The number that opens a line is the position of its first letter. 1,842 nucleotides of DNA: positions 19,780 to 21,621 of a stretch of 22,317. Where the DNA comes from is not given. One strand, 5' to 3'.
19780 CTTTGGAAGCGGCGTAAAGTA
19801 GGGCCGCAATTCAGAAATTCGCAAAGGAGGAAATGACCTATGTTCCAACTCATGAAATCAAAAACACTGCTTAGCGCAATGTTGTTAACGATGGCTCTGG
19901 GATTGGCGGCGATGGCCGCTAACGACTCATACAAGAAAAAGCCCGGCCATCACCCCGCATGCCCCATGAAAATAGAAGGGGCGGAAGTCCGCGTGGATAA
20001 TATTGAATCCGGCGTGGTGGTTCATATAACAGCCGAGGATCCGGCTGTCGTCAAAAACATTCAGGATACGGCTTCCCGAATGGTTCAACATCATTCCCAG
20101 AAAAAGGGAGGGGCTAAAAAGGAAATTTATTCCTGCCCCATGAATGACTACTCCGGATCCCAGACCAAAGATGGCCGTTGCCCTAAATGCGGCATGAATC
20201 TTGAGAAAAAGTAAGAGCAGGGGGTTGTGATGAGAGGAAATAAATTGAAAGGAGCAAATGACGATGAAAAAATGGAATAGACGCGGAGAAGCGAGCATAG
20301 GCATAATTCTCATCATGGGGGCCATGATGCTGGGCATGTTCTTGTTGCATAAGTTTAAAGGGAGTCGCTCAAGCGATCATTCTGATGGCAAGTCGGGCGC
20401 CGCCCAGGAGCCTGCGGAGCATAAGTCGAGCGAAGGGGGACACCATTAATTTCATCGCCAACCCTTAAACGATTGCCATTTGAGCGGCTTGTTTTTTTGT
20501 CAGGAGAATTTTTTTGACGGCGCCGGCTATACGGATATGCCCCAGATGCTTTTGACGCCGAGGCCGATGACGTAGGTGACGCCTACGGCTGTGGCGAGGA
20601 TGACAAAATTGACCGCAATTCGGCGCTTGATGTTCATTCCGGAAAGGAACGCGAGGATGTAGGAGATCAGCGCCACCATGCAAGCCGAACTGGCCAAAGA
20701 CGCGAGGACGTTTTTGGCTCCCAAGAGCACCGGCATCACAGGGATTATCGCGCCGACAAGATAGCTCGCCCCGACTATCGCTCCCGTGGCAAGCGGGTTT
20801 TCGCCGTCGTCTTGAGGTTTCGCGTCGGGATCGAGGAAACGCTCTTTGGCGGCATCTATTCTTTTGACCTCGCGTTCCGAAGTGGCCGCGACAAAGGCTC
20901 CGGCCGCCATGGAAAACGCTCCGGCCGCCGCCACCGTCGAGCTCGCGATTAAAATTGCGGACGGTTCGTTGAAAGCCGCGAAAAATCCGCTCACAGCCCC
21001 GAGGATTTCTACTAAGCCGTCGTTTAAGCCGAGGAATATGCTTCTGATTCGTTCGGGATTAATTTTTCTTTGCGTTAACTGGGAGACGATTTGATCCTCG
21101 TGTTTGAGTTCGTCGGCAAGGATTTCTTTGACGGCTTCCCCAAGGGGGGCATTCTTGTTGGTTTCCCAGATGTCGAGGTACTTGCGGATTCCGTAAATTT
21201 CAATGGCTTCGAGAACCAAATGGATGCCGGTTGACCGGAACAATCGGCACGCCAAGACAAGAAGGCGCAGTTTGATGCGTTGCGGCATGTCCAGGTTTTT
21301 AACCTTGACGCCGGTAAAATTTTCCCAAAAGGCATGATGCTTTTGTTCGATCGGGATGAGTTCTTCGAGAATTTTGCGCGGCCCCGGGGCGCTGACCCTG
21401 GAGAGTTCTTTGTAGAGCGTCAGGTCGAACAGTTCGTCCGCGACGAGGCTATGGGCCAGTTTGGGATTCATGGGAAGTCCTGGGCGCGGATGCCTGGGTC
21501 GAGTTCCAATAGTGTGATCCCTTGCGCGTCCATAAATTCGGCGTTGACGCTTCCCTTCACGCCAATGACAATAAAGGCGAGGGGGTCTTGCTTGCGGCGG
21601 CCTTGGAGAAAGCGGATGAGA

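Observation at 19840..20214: Free-standing copy of the CusB N-terminal metal-binding motif as a small secreted protein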

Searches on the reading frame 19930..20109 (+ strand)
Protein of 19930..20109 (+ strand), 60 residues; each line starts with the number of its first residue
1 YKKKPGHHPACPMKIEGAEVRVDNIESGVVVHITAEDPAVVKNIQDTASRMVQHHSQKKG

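Call 29: search_protein_representatives(alignment_id=A2)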
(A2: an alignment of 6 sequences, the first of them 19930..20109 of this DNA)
Query: 6 sequences, 60 profile positions. Proteins with E-value up to 0.001 (for the whole library): 741; up to 1e-10: 134; up to 1e-30: 1. The best 150 are listed.
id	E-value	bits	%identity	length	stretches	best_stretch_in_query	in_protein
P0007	1.3e-31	124.5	-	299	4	12-51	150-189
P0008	1.1e-29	118.2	-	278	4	11-46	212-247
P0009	1.3e-27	111.6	-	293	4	15-49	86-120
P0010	1.1e-26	108.7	-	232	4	13-49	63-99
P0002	3.2e-25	104.0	-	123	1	1-58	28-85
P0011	1.3e-24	102.1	-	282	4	15-46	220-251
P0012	2.7e-24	101.0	-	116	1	1-57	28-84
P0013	6.1e-24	99.9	-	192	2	3-57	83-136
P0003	2.3e-23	98.0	-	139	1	1-57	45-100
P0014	2.4e-23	98.0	-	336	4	11-50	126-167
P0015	1.7e-21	92.0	-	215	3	16-49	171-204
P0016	1.8e-21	91.9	-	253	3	6-48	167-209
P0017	1.2e-20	89.3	-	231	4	22-46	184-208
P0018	2.3e-20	88.4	-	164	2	4-52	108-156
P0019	3.1e-20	88.0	-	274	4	21-54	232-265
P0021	8.6e-20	86.6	-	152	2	3-55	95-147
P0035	2.7e-16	75.4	-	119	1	7-57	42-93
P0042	2.9e-15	72.1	-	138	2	9-50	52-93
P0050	9.4e-15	70.5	-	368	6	21-54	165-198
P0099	2.1e-12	62.9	-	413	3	8-54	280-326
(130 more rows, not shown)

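Call 36: search_protein_families(library=pfam, proteins=[P0007, P0008, P0010, P0013, P0014, P0018, P0021, P0035, P0050, P0099], max_evalue=0.1)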
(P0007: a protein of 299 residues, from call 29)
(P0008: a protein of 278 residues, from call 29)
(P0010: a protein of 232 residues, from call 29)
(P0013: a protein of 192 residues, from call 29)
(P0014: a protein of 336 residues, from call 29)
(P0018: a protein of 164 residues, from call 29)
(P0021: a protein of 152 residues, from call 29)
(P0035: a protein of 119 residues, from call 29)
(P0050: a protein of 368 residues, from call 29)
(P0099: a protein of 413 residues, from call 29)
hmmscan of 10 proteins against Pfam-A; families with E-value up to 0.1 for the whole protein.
P0007 (299 aa): 4 families
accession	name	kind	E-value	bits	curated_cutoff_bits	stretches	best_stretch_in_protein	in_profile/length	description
PF02120.21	Flg_hook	-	7.8e-06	26.1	29.8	0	49-73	31-55/85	Flagellar hook-length control protein FliK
PF08956.15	DUF1869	-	0.00023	21.5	21.3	0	102-125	6-29/59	Domain of unknown function (DUF1869)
PF01206.22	TusA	-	0.00084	19.6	28.6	0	247-277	13-43/70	Sulfurtransferase TusA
PF09280.16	XPC-binding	-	0.05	13.7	26.4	0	56-78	27-49/57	XPC-binding domain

P0008 (278 aa): 5 families
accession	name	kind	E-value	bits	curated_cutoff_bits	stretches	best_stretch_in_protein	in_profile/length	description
PF02120.21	Flg_hook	-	0.00027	21.1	29.8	0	147-172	31-56/85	Flagellar hook-length control protein FliK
PF08956.15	DUF1869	-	0.002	18.4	21.3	0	43-55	8-20/59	Domain of unknown function (DUF1869)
PF24102.1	FLAD1_M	-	0.011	15.9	27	0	149-175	41-67/78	FAD synthase, middle domain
PF22239.2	DUF6947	-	0.045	14.4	27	0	81-124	12-55/134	Domain of unknown function (DUF6947)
PF22182.2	DUF6945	-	0.063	13.8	28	0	89-104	5-20/83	Domain of unknown function (DUF6945)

P0010 (232 aa): 12 families
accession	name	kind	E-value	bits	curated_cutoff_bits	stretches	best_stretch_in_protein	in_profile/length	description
PF01206.22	TusA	-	2.1e-06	28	28.6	0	123-150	17-44/70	Sulfurtransferase TusA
PF00534.26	Glycos_transf_1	-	6.2e-06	26.3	26.4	0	117-159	121-162/172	Glycosyl transferases group 1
PF19563.4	DUF6085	-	4.4e-05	23.8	27.1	0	173-228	25-80/115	Family of unknown function (DUF6085)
PF02120.21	Flg_hook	-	6e-05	23.2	29.8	0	11-39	30-58/85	Flagellar hook-length control protein FliK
PF13177.12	DNA_pol3_delta2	-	0.0019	18.7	27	0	132-153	131-152/161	DNA polymerase III, delta subunit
PF09341.15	Pcc1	-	0.0057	17.5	20.9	0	67-89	32-54/75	Transcription factor Pcc1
PF08956.15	DUF1869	-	0.01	16.2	21.3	0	11-26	8-23/59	Domain of unknown function (DUF1869)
PF11094.13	UL11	-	0.028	14.7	21.4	0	195-207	20-32/39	Membrane-associated tegument protein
PF17914.6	HopA1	-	0.052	13.9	22.7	0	130-168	68-106/170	HopA1 effector protein family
PF12765.13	Cohesin_HEAT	-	0.058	14.3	21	0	26-41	15-30/42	HEAT repeat associated with sister chromatid cohesion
PF17753.7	Ig_mannosidase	-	0.076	13.2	22.6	0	188-210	6-28/81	Ig-fold domain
PF15915.11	BAT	-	0.086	13.1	25.8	0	190-216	69-95/156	GAF and HTH_10 associated domain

P0013 (192 aa): 8 families
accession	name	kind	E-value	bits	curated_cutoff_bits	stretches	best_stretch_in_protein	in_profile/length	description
PF04945.19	YHS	-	9.7e-11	41.9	30.3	1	150-191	4-44/47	YHS domain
PF01206.22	TusA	-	8.8e-06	25.9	28.6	1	89-142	9-61/70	Sulfurtransferase TusA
PF24273.1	TRASH_HVO_1752_C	-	0.00015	22.2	27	1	166-186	19-39/47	HVO_1752, C-terminal TRASH domain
PF08394.17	Arc_trans_TRASH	-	0.0021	18.6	27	1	164-185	16-37/43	Archaeal TRASH domain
PF20938.3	DUF2264_C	-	0.014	15.2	27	1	82-161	151-228/266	DUF2264 C-terminal domain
PF20107.4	DUF6497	-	0.02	15.4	24.3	0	83-117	54-88/116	Family of unknown function (DUF6497)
PF14528.11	LAGLIDADG_3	-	0.024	15.4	22.5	0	102-126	19-42/82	LAGLIDADG-like domain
PF12404.13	DUF3663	-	0.029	14.8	25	0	42-78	15-49/77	Peptidase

P0014 (336 aa): 5 families
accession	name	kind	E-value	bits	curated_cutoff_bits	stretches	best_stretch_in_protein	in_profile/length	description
PF02641.20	DUF190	-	0.0014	19.3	23.4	0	223-262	38-77/97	Uncharacterized ACR, COG1993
PF22182.2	DUF6945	-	0.0033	18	28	0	295-310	5-20/83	Domain of unknown function (DUF6945)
PF18335.7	SH3_13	-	0.0046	17.2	41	0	239-258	41-60/65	ATP-dependent RecD-like DNA helicase SH3 domain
PF04697.18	Pinin_SDK_N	-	0.037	14.7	31.1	0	129-190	9-69/133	pinin/SDK conserved region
PF14189.11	DUF4312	-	0.041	14.3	27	0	289-321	22-51/84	Domain of unknown function (DUF4312)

P0018 (164 aa): 5 families
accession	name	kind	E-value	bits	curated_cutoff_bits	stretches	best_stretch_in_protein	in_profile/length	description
PF02120.21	Flg_hook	-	0.00073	19.7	29.8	0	47-78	26-57/85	Flagellar hook-length control protein FliK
PF19400.4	DUF5975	-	0.026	15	25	0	108-145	11-48/125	Family of unknown function (DUF5975)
PF01206.22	TusA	-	0.039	14.3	28.6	0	114-156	9-51/70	Sulfurtransferase TusA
PF13710.12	ACT_5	-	0.049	13.9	27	0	48-79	23-54/62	ACT domain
PF04225.17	LysM_OapA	-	0.087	13.4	22.3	0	118-150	32-64/85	Opacity-associated protein A LysM-like domain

P0021 (152 aa): 3 families
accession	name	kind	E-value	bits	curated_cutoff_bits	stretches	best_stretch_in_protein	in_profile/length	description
PF01206.22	TusA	-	0.0002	21.6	28.6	1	39-79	9-49/70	Sulfurtransferase TusA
PF02120.21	Flg_hook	-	0.012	15.8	29.8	0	47-78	27-58/85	Flagellar hook-length control protein FliK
PF08731.17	AFT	-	0.014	16.1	21.6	1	56-118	16-78/92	Transcription factor AFT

P0035 (119 aa): 2 families
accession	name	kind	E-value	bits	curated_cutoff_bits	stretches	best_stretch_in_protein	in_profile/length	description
PF01206.22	TusA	-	0.022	15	28.6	1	47-87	10-50/70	Sulfurtransferase TusA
PF14690.11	Zn_ribbon_ISL3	-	0.066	14.1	25.5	0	91-108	3-19/47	zinc-finger of transposase IS204/IS1001/IS1096/IS1165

P0050 (368 aa): 6 families
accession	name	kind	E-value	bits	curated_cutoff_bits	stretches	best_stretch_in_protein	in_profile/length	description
PF04566.18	RNA_pol_Rpb2_4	-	0.00038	20.9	28.7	0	266-310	4-48/62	RNA polymerase Rpb2, domain 4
PF06207.16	DUF1002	-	0.0033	17.5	26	0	66-142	127-206/220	Protein of unknown function (DUF1002)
PF04219.17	DUF413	-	0.021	15.2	25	0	256-296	28-68/90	Protein of unknown function, DUF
PF01206.22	TusA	-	0.023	15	28.6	0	161-195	16-50/70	Sulfurtransferase TusA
PF00669.25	Flagellin_N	-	0.041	14.4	26.6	0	61-135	14-84/139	Bacterial flagellin N-terminal helical region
PF13403.11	Hint_2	-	0.048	14.5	28.4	0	163-221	15-72/147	Hint domain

P0099 (413 aa): 1 family
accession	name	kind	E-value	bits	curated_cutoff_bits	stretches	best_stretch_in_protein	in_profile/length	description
PF01206.22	TusA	-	1.2e-07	31.9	28.6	1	348-389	9-50/70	Sulfurtransferase TusA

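Call 46: find_encoding_contigs(protein=P0042, flank=9000, max_places=2)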
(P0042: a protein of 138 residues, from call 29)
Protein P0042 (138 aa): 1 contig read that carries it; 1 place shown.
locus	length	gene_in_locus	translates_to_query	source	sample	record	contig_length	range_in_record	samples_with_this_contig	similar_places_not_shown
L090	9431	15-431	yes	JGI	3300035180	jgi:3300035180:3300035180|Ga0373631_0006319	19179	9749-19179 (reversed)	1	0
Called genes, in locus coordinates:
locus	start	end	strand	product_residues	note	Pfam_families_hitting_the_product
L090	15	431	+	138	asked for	PF19335:HMBD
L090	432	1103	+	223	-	PF00027:cNMP_binding, PF13545:HTH_Crp_2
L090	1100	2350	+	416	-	PF01409:tRNA-synt_2d (faint), PF13393:tRNA-synt_His, PF00587:tRNA-synt_2b, PF00152:tRNA-synt_2 (faint), PF03129:HGTP_anticodon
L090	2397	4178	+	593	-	PF01336:tRNA_anti-codon, PF00152:tRNA-synt_2, PF02938:GAD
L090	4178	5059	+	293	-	PF04055:Radical_SAM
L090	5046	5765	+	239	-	-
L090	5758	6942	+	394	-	PF02310:B12-binding, PF04055:Radical_SAM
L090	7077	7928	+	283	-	-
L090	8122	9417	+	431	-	-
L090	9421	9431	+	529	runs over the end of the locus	PF00512:HisKA, PF02518:HATPase_c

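Call 52: search_solved_structures(query=A4, max_evalue=10, show_alignments=4)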
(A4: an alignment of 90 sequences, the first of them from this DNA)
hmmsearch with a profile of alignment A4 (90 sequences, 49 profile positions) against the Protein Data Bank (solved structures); distinct sequences matched with E-value up to 10: 9.
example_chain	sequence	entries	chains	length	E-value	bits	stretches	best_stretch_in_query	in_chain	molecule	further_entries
2l82_A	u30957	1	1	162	0.31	14.2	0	22-36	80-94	DESIGNED PROTEIN OR32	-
4atp_A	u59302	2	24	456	0.41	13.8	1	27-43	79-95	4-AMINOBUTYRATE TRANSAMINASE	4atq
6zj3_SM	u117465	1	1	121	0.67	13.1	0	22-48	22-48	Ribosomal protein uS10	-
6z1v_A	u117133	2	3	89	1.1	12.5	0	31-49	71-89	CD9 antigen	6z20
6rlo_I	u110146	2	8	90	1.2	12.3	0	31-49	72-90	CD9 antigen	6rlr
9v1k_sw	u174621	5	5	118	1.2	12.3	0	22-48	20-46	40S ribosomal protein S20, putative | Small ribosomal subunit protein uS10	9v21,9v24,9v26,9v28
6az1_M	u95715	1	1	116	2.9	11.1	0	22-36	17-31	ribosomal protein S10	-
5xxu_U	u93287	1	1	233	3.6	10.8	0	22-36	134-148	Ribosomal protein uS10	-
5t2a_AQ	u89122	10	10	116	8.5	9.6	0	22-36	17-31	uS10 | Putative ribosomal protein S20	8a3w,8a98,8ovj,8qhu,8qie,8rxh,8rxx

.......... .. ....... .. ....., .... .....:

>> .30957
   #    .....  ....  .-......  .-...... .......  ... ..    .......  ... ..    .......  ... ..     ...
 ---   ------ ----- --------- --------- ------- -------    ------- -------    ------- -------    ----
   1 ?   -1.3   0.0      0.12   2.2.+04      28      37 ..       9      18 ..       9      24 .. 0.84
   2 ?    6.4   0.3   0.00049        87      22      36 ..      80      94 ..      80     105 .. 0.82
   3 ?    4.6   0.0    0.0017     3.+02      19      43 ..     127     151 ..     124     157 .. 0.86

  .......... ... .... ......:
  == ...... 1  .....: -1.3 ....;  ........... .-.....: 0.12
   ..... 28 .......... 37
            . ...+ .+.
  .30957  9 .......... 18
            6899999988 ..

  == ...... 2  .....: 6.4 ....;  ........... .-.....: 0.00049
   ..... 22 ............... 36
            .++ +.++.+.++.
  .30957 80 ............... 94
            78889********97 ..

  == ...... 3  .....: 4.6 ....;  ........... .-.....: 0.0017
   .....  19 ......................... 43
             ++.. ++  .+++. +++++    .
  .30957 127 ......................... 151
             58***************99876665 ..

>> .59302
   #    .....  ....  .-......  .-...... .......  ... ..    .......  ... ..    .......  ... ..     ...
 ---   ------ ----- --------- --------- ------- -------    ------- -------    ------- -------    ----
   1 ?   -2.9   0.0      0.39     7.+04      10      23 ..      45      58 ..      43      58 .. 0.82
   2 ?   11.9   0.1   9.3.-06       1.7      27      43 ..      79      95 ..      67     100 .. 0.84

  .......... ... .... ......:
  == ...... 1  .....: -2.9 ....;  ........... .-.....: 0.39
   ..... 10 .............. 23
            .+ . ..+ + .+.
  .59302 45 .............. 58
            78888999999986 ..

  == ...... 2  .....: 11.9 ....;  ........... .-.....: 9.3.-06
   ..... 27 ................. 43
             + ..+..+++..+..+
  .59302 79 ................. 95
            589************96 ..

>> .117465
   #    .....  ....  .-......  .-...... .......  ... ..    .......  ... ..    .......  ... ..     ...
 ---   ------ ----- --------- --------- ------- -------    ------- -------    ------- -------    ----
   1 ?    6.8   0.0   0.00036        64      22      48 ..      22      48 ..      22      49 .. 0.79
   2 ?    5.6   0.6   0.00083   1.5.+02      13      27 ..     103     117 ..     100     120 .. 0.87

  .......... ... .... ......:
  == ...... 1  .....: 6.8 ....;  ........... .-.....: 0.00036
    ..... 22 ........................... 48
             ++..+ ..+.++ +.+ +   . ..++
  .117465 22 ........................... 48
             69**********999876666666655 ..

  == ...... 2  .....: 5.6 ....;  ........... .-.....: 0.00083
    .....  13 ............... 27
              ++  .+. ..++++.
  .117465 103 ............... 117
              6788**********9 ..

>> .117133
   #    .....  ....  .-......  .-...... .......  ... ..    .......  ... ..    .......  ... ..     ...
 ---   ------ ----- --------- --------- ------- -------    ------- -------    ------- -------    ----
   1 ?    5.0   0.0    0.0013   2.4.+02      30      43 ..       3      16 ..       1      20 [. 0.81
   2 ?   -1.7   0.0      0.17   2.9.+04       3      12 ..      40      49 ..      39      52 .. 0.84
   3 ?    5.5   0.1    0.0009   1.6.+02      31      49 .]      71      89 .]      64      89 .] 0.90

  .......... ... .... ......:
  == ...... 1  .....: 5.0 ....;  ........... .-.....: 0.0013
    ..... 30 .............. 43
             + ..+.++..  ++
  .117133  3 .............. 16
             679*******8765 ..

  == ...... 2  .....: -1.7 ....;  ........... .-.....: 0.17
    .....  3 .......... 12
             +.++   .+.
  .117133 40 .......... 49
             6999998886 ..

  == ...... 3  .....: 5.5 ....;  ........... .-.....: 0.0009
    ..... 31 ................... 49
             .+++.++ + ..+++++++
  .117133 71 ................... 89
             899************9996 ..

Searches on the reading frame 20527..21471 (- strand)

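Call 5: search_protein_families(library=pfam, proteins=[window:20527-21471:-], max_evalue=0.01)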
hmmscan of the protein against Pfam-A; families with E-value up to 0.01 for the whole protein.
window:20527-21471:- (314 aa): 1 family
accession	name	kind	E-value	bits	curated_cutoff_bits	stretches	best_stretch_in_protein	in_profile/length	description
PF01988.24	VIT1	-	5.8e-24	85.5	28.1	2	142-211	1-71/214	VIT family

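Call 6: search_protein_families(library=ncbifam, proteins=[window:20527-21471:-], max_evalue=0.01)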
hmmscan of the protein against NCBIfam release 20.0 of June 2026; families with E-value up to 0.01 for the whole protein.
window:20527-21471:- (314 aa): 2 families
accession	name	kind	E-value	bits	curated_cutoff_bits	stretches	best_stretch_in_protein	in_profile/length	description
TIGR00267.1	TIGR00267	hypoth_equivalog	0.00023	20.9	156.95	1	143-299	1-162/171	TIGR00267 family protein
NF051442.1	NheB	equivalog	0.0051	15.9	500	1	113-198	175-260/398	non-hemolytic enterotoxin subunit B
